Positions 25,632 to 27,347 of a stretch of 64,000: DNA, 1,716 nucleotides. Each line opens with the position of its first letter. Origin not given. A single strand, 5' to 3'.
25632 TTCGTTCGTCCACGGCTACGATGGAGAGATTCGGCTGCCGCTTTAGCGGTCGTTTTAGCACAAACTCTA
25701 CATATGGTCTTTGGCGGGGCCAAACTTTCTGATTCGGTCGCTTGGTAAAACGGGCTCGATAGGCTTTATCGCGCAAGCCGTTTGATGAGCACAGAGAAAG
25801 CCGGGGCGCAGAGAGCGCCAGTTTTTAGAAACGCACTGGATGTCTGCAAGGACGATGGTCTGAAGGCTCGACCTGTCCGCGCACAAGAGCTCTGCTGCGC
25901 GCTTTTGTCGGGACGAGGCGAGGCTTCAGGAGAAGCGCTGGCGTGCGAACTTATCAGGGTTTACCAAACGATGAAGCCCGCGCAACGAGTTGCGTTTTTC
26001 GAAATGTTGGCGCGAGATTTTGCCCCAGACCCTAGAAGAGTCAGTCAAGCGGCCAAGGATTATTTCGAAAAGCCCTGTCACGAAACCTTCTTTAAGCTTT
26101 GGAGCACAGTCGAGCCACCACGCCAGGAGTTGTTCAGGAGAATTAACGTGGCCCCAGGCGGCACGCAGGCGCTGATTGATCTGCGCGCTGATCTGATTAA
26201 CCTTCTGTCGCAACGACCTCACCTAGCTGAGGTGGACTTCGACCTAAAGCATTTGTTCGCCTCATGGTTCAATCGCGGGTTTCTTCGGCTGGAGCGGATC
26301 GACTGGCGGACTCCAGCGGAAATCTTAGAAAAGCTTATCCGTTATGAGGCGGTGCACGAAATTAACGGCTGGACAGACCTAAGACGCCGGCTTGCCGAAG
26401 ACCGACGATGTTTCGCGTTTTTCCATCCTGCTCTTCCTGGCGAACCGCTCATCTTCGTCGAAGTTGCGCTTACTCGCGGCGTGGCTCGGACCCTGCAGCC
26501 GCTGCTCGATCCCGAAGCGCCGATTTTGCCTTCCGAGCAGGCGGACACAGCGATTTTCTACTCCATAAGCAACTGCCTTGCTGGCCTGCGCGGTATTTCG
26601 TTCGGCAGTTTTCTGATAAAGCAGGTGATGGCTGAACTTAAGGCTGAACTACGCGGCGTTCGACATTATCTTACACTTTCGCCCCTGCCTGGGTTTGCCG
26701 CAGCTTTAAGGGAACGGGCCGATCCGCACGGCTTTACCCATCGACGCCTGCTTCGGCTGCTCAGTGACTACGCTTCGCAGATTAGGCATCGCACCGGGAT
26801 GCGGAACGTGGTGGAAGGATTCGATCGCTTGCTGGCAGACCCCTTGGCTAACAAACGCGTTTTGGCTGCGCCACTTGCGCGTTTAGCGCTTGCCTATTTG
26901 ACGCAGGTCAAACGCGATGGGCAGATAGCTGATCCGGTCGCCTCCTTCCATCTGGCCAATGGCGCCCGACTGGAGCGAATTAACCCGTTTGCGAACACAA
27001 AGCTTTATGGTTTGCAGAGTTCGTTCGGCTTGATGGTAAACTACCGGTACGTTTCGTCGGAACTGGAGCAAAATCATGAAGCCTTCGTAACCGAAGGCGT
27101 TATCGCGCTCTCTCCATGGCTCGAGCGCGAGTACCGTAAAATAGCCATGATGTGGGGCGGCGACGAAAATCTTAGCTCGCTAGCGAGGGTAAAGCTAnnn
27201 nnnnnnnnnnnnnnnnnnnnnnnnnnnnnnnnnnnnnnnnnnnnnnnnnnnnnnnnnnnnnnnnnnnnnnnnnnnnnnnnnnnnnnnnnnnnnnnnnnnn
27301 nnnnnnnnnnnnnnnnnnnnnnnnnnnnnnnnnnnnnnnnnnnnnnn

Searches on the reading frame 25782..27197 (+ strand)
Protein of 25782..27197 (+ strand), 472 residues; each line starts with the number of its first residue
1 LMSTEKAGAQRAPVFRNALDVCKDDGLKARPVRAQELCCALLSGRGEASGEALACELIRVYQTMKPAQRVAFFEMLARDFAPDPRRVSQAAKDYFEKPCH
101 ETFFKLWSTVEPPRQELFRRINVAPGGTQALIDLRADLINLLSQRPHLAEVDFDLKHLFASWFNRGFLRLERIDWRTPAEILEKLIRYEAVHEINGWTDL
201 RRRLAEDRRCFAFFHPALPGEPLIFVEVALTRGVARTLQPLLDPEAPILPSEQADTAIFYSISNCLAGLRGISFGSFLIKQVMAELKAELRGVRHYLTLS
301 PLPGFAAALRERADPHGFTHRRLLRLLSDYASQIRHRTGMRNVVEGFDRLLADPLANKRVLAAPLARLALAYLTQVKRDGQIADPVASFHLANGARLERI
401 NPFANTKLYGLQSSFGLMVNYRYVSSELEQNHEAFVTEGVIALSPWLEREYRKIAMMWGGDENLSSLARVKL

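Call 51: search_protein_families(library=pfam, max_evalue=0.00001, proteins=[window:25782-27197:+])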
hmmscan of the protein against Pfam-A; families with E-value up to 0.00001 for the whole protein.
window:25782-27197:+ (472 aa): 2 families
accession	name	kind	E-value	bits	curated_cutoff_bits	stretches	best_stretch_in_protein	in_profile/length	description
PF05292.17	MCD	-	1.4e-92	310.3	23.2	1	166-423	1-252/253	Malonyl-CoA decarboxylase C-terminal domain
PF17408.7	MCD_N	-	1.3e-26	93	22.4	1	80-163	1-85/85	Malonyl-CoA decarboxylase N-terminal domain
